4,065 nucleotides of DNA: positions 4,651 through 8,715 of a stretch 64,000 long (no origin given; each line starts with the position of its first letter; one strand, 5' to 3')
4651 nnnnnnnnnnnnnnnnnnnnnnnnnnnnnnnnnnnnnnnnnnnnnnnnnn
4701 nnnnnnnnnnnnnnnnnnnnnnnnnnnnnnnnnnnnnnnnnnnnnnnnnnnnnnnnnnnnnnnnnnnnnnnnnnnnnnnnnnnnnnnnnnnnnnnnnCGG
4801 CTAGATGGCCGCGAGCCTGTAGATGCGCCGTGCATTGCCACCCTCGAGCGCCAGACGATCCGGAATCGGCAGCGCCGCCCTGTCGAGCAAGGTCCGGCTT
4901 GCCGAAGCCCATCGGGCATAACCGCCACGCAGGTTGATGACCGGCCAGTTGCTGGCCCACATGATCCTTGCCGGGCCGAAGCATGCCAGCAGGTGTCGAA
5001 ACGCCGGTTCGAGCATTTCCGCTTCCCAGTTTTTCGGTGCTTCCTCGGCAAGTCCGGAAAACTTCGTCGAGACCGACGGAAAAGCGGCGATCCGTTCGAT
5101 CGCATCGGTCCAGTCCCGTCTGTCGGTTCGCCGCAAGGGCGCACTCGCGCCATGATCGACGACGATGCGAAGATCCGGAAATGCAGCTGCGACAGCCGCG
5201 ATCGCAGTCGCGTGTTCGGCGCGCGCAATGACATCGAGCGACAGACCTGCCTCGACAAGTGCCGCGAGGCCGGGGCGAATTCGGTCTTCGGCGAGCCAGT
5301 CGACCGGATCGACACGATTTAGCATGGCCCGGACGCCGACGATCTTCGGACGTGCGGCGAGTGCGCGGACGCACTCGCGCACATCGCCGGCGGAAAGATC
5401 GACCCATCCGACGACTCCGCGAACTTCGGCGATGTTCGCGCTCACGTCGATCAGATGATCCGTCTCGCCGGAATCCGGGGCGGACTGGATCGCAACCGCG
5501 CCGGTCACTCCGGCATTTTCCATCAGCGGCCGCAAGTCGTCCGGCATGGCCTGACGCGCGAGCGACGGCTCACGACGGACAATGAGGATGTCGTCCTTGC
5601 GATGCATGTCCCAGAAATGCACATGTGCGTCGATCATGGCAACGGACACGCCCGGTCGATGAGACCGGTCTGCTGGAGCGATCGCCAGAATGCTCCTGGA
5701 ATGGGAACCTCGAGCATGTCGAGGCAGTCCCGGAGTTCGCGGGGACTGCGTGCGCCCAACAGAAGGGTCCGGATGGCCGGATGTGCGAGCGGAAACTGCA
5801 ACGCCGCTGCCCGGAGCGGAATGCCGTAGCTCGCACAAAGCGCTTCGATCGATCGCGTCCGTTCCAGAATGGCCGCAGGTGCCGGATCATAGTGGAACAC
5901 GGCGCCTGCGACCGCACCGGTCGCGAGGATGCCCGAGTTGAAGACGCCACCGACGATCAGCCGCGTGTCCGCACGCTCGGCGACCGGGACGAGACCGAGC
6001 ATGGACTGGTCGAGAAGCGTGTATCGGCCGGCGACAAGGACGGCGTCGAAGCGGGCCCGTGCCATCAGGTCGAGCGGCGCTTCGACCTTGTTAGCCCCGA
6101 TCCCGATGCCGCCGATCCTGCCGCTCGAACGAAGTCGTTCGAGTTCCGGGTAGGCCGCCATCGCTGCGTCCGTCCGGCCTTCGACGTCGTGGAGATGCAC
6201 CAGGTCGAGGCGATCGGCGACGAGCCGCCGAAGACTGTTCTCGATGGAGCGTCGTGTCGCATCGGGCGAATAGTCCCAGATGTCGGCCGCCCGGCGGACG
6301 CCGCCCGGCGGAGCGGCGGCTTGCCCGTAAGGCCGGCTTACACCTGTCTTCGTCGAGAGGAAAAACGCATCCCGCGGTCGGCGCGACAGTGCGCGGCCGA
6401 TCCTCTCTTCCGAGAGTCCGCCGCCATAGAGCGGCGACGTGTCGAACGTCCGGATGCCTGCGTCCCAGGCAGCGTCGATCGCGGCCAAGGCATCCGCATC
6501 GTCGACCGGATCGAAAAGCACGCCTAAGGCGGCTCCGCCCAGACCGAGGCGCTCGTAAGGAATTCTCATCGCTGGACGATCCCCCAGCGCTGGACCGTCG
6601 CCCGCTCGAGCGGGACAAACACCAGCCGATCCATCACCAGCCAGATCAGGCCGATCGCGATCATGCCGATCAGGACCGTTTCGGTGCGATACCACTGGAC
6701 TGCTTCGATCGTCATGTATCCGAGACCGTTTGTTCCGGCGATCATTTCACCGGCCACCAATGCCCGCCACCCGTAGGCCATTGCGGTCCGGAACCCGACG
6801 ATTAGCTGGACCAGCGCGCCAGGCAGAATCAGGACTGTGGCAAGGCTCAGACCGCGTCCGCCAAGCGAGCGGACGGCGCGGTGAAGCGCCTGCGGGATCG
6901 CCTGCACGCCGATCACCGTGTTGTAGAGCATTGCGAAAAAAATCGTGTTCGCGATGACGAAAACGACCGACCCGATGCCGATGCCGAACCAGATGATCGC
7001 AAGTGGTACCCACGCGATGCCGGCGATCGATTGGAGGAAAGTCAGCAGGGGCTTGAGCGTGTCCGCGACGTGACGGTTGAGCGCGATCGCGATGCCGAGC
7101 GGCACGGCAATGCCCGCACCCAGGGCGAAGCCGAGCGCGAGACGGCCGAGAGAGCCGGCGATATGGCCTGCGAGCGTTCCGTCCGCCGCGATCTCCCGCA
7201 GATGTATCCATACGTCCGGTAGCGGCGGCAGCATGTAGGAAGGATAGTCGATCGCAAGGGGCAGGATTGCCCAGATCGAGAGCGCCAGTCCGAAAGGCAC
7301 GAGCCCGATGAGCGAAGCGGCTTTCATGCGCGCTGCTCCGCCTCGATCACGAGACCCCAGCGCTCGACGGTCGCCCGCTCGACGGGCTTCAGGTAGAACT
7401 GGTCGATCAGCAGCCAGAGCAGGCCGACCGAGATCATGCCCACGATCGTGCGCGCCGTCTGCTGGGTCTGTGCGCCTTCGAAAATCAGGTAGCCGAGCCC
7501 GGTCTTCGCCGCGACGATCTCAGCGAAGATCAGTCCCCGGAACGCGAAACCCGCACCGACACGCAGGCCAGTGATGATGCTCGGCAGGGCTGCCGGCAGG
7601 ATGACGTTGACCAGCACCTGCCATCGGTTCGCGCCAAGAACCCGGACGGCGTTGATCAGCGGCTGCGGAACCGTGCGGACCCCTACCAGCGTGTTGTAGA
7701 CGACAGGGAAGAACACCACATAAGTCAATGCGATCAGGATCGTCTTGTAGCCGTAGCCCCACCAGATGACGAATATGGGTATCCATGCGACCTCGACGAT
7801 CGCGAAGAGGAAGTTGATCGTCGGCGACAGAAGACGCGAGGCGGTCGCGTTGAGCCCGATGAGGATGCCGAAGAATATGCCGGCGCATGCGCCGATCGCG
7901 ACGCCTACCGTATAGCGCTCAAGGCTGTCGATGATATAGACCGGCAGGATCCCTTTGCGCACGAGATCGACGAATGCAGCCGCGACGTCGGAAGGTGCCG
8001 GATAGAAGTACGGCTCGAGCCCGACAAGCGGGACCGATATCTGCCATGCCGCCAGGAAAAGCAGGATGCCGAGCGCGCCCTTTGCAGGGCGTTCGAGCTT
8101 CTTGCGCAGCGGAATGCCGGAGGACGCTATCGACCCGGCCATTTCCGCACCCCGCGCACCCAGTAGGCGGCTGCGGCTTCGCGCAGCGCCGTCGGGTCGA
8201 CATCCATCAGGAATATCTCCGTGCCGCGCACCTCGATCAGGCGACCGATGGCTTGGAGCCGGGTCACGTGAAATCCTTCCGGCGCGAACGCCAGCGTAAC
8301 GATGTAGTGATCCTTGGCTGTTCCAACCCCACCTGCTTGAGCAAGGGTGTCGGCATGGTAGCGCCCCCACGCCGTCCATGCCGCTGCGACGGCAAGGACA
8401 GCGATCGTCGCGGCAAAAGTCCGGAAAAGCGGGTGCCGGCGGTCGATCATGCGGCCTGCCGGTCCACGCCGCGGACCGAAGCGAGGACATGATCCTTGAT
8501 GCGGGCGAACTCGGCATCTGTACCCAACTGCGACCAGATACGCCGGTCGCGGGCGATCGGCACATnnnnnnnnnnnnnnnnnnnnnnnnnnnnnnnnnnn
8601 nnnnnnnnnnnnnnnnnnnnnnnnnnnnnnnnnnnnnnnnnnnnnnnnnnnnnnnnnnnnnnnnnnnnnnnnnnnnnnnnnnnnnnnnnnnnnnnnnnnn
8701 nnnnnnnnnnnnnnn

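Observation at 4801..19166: Two adjacent minus-strand operons together look like a split non-phosphorylative pathway for a sulfated (or sulfonated) deoxy-sugar, each driven by a NitT/TauT-type importer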

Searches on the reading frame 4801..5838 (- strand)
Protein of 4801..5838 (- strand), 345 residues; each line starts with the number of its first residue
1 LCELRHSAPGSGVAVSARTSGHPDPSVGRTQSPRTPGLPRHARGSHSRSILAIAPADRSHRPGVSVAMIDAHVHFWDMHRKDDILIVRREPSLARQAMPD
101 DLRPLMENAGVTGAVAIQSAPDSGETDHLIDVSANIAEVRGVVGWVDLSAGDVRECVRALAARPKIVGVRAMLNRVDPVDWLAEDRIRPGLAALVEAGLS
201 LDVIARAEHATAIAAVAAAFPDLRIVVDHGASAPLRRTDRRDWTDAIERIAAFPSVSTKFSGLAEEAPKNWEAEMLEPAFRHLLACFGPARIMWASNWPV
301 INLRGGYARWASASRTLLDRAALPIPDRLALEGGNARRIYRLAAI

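Call 4: search_protein_families(library=pfam, proteins=[window:4801-5838:-], max_evalue=0.001)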
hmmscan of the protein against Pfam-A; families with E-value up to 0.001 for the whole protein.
window:4801-5838:- (345 aa): 1 family
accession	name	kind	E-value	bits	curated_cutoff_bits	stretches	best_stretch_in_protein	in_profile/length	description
PF04909.20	Amidohydro_2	-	1e-44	153.9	26.4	1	69-342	1-289/289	Amidohydrolase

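Call 6: search_protein_families(library=ncbifam, proteins=[window:4801-5640:-], max_evalue=0.001)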
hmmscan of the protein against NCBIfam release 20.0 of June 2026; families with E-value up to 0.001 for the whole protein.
window:4801-5640:- (279 aa): 1 family
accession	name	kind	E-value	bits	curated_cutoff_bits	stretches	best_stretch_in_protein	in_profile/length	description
NF052480.1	FuconLaconase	equivalog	1.5e-45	156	400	1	3-276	3-286/287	L-fucono-1,5-lactonase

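Call 15: search_solved_structures(query=window:4801-5640:-, max_evalue=0.00001)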
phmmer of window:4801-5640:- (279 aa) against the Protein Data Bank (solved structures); distinct sequences matched with E-value up to 0.00001: 2.
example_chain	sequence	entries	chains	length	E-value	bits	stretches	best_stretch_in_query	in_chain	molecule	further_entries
4dlf_A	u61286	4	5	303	7.8e-24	87.6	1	3-276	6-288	Amidohydrolase 2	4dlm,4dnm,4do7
6uvz_A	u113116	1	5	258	1.3e-08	37.7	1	2-243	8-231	Amidohydrolase 2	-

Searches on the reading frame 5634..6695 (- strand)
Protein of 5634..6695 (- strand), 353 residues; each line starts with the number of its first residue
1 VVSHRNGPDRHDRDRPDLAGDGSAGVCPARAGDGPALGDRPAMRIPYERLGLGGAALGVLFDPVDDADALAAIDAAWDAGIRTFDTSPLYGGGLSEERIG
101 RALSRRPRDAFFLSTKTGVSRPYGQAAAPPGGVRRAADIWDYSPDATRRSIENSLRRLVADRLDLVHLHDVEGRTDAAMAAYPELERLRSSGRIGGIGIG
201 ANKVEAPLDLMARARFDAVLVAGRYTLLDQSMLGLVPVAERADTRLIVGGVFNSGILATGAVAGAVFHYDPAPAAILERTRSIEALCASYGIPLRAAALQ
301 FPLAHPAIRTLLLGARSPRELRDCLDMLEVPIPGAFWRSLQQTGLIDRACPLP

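Call 4: search_protein_families(library=pfam, proteins=[window:5634-6695:-], max_evalue=0.001)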
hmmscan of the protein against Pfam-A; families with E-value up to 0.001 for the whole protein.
window:5634-6695:- (353 aa): 1 family
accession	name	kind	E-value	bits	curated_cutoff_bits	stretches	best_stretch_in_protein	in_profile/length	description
PF00248.27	Aldo_ket_red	-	4e-41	141.4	24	1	49-342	1-288/291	Aldo/keto reductase family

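Call 6: search_protein_families(library=ncbifam, proteins=[window:5634-6569:-], max_evalue=0.001)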
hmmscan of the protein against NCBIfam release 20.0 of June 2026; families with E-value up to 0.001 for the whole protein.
window:5634-6569:- (311 aa): 6 families
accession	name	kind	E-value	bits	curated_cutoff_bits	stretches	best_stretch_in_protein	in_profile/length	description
NF049922.1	MethglyxlRedYdjG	equivalog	1.5e-14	53.8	550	1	7-288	15-307/326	NADH-dependent methylglyoxal reductase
NF007695.0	PRK10376.1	subfamily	5.7e-08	32.2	280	1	7-158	19-165/290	oxidoreductase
NF008598.0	PRK11565.1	equivalog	2.6e-07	30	425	0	95-162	75-142/275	2,5-didehydrogluconate reductase DkgA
NF011432.0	PRK14863.1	equivalog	1.2e-05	25.1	244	1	99-297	82-276/292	bifunctional regulator KidO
TIGR01293.1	Kv_beta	subfamily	6.7e-05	22.1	365.4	0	17-74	23-82/319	voltage-dependent potassium channel subunit beta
NF007912.0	PRK10625.1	equivalog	0.00032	20.2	415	1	7-132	10-137/346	NADP(H)-dependent aldo-keto reductase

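Call 14: search_solved_structures(query=window:5634-6569:-, max_evalue=1e-10)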
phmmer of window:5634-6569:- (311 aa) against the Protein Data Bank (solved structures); distinct sequences matched with E-value up to 1e-10: 15.
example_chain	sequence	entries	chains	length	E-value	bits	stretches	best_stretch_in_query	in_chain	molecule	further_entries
7lh6_B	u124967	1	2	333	3.7e-29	105.6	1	8-293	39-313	L-galactose dehydrogenase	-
9w6y_A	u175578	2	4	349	4.5e-28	102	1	7-291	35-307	L-galactose dehydrogenase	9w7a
8scc_A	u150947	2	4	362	1.5e-26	97.1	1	8-281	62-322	L-galactose dehydrogenase | L-galactose dehydrogenase isoform X1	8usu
7ezi_A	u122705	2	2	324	9.7e-24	87.8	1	8-282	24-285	L-galactose dehydrogenase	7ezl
7smi_A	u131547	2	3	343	4.7e-21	79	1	8-283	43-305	L-galactose dehydrogenase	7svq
3n2t_A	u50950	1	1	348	2.7e-17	66.6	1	4-216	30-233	Putative oxidoreductase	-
1ynp_A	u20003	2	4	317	8e-15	58.5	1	10-287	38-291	oxidoreductase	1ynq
1pz1_A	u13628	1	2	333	2.5e-13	53.6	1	5-219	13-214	General stress protein 69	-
4exa_A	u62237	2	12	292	5.7e-13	52.4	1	21-197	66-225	Putative uncharacterized protein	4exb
8k1i_A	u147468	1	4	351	2.2e-12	50.5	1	9-184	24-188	NADP-dependent oxidoreductase domain-containing protein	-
3uyi_A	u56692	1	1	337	3.4e-12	49.9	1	6-171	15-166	Perakine reductase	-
3v0s_A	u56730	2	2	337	4.6e-12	49.5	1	6-159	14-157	Perakine reductase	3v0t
3v0u_A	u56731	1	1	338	4.6e-12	49.5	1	6-159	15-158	Perakine reductase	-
7utf_A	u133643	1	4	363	1e-11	48.3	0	22-298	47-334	Putative oxidoreductase, aryl-alcohol dehydrogenase like protein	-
6ovq_A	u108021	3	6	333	1.3e-11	47.9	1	16-186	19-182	Putative Side chain reductase | MtmW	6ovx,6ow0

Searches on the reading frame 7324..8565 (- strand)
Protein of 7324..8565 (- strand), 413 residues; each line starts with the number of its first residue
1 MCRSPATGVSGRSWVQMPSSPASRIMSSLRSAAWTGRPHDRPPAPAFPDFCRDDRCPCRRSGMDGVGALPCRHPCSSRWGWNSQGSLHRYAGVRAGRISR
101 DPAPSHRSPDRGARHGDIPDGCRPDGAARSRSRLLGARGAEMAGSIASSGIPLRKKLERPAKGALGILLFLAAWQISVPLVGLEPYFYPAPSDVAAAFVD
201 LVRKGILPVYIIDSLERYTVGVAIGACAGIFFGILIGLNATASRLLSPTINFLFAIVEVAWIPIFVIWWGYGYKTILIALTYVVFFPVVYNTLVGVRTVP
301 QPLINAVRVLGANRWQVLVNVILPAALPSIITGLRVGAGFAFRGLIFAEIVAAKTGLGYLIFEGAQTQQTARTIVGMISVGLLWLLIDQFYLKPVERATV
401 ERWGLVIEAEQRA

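Call 4: search_protein_families(library=pfam, proteins=[window:7324-8565:-], max_evalue=0.001)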
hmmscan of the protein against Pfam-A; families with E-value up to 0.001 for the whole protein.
window:7324-8565:- (413 aa): 1 family
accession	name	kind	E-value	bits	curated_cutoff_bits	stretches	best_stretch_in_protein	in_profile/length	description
PF00528.27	BPD_transp_1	-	4.1e-25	89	26.4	1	229-388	1-172/184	Binding-protein-dependent transport system inner membrane component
